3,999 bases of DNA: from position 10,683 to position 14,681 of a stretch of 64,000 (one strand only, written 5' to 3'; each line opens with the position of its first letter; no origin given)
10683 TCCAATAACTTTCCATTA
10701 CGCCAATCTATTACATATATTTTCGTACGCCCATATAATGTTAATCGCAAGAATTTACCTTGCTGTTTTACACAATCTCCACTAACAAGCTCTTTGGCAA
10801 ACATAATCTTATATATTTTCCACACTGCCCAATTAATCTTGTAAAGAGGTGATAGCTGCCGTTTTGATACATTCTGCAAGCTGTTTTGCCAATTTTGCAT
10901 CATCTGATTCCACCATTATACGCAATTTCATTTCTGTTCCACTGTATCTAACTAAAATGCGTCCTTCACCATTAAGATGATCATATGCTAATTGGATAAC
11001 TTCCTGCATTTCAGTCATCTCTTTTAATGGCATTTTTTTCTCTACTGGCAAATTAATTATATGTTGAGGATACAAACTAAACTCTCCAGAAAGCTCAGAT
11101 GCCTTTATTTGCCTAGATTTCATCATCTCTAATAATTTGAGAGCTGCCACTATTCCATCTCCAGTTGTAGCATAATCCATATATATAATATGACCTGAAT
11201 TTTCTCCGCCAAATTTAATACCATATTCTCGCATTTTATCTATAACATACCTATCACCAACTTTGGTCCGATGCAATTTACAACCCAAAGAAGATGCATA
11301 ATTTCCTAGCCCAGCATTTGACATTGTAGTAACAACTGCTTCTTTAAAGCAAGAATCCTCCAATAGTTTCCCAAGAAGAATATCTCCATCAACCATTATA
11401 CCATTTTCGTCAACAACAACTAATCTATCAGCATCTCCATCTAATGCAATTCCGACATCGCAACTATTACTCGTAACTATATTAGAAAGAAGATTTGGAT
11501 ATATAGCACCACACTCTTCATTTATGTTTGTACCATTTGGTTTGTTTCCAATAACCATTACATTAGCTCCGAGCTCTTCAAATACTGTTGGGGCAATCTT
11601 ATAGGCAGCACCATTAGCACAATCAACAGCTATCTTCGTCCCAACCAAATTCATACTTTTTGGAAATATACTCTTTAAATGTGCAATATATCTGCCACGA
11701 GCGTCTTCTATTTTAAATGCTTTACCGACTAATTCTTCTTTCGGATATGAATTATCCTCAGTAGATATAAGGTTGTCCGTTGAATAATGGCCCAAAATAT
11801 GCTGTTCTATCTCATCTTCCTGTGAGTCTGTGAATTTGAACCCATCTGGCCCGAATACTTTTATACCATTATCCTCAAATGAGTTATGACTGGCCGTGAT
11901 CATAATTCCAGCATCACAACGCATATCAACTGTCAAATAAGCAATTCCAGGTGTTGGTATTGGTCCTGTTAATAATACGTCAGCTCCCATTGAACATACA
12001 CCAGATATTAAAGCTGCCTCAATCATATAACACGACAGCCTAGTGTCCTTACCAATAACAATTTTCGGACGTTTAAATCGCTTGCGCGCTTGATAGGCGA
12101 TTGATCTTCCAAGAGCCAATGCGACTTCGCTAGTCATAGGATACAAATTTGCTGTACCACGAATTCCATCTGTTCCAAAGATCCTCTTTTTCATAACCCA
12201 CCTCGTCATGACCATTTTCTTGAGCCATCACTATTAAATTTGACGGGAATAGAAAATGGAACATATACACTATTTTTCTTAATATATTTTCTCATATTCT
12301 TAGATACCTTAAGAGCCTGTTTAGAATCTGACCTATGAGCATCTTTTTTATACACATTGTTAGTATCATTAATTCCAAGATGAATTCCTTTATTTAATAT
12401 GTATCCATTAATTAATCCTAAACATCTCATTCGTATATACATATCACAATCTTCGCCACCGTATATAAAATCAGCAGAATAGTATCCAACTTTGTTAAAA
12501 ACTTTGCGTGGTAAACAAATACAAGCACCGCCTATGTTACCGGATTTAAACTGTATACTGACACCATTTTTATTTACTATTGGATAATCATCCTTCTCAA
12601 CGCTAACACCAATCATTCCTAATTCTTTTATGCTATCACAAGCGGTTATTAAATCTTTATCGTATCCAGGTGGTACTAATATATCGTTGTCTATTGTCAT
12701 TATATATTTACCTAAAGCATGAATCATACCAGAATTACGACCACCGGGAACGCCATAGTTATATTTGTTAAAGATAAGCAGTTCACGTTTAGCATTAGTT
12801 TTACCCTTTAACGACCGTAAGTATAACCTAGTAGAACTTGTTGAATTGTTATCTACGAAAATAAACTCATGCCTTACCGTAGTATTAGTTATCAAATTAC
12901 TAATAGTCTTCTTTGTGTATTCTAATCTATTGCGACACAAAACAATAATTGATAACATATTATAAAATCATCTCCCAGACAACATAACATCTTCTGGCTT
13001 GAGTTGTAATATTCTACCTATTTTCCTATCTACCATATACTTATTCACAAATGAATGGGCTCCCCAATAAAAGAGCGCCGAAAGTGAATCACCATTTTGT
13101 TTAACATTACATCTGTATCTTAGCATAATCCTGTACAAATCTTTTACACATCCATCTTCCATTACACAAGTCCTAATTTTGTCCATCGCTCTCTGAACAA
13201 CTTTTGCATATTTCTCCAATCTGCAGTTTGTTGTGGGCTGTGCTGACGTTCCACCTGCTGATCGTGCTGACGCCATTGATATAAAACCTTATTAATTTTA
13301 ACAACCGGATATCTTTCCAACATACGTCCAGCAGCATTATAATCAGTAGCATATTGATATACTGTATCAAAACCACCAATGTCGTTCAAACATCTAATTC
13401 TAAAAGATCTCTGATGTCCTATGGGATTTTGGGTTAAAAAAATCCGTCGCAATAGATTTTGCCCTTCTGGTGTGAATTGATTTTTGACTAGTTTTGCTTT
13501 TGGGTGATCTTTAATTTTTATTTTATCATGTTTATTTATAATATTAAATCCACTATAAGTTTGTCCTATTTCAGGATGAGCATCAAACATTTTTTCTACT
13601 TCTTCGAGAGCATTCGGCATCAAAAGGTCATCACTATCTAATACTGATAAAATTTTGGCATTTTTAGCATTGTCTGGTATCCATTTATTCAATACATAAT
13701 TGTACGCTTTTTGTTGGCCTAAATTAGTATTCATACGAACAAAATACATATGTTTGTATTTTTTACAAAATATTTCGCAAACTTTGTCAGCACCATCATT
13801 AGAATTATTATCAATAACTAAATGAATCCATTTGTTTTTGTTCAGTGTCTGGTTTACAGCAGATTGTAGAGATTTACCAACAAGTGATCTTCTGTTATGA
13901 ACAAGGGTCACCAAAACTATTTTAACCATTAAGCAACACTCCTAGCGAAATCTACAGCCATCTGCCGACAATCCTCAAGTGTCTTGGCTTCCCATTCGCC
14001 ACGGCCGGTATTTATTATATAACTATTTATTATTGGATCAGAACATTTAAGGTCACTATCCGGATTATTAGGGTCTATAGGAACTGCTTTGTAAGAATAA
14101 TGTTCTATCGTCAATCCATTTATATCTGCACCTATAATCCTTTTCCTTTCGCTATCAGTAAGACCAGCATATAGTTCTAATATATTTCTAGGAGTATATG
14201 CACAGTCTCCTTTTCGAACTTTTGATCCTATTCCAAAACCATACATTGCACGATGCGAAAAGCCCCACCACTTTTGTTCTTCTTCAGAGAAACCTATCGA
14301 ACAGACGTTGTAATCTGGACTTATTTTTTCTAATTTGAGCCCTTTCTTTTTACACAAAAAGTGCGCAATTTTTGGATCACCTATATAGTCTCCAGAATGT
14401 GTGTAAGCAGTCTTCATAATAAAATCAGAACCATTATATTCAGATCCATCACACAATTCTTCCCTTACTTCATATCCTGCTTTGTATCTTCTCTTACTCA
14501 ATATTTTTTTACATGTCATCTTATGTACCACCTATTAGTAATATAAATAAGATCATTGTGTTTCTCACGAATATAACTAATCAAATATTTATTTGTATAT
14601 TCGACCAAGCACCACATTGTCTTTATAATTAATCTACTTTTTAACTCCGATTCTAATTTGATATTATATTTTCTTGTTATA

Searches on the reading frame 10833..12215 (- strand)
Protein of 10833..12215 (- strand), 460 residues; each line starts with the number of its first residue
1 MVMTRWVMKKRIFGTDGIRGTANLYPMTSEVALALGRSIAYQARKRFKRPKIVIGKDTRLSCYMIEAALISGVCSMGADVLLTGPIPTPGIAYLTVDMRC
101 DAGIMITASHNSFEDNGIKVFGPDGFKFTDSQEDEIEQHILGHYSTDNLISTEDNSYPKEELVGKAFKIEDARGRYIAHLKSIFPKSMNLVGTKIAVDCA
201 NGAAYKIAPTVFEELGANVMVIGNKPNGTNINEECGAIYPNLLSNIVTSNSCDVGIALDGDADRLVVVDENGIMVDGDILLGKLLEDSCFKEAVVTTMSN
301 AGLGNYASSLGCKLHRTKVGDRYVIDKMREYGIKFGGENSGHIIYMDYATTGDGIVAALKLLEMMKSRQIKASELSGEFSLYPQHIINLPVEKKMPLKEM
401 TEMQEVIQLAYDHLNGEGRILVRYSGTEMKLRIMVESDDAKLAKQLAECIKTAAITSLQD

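Call 9: search_protein_families(library=pfam, proteins=[window:10833-12215:-], max_evalue=0.001)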
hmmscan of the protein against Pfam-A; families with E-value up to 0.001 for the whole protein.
window:10833-12215:- (460 aa): 4 families
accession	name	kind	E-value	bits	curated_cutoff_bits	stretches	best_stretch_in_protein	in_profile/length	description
PF02878.22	PGM_PMM_I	-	5.1e-43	146.5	22.5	1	11-140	2-131/138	Phosphoglucomutase/phosphomannomutase, alpha/beta/alpha domain I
PF02880.22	PGM_PMM_III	-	1.2e-28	99.9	20.7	1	292-376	22-108/115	Phosphoglucomutase/phosphomannomutase, alpha/beta/alpha domain III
PF02879.22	PGM_PMM_II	-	8.9e-17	62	29.3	1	175-272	2-103/103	Phosphoglucomutase/phosphomannomutase, alpha/beta/alpha domain II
PF00408.26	PGM_PMM_IV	-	3.3e-14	53.1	23.1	1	387-449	2-64/68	Phosphoglucomutase/phosphomannomutase, C-terminal domain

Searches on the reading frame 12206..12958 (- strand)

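Call 9: search_protein_families(library=pfam, proteins=[window:12206-12958:-], max_evalue=0.001)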
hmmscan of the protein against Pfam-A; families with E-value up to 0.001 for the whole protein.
window:12206-12958:- (250 aa): 2 families
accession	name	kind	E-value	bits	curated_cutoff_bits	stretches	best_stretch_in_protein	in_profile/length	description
PF00535.33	Glycos_transf_2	-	2.2e-16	60.7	23.3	1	3-112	1-108/168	Glycosyl transferase family 2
PF10111.15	Glyco_tranf_2_2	-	6.5e-05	23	27.3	0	14-95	14-94/276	Glycosyltransferase like family 2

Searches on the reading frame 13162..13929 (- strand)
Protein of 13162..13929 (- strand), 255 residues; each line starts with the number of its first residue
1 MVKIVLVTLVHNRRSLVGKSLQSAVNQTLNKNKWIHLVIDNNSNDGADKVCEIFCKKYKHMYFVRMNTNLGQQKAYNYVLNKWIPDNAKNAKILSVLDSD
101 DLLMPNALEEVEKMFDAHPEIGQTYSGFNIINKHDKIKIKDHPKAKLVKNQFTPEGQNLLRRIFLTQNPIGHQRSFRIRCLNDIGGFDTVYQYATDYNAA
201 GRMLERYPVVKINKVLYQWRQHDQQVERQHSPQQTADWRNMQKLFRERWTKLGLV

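Call 9: search_protein_families(library=pfam, proteins=[window:13162-13929:-], max_evalue=0.001)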
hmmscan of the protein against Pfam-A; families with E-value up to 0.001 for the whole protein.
window:13162-13929:- (255 aa): 1 family
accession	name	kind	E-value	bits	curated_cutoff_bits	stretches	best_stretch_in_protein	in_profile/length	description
PF00535.33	Glycos_transf_2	-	8.9e-16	58.7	23.3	1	7-170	3-153/168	Glycosyl transferase family 2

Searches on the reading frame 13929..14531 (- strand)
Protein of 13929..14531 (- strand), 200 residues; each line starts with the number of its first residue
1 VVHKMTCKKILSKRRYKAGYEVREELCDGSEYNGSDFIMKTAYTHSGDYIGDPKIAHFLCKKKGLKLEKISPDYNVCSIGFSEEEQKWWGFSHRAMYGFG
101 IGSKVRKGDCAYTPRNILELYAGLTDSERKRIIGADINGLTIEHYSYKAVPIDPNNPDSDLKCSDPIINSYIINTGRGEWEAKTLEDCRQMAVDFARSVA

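Call 9: search_protein_families(library=pfam, proteins=[window:13929-14531:-], max_evalue=0.001)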
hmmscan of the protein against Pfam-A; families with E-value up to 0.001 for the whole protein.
window:13929-14531:- (200 aa): 1 family
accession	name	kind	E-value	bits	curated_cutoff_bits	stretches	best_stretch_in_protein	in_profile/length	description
PF25188.1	Tad6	-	5e-52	176.3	27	1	14-199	2-144/145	Type I Thoeris inhibitor Tad6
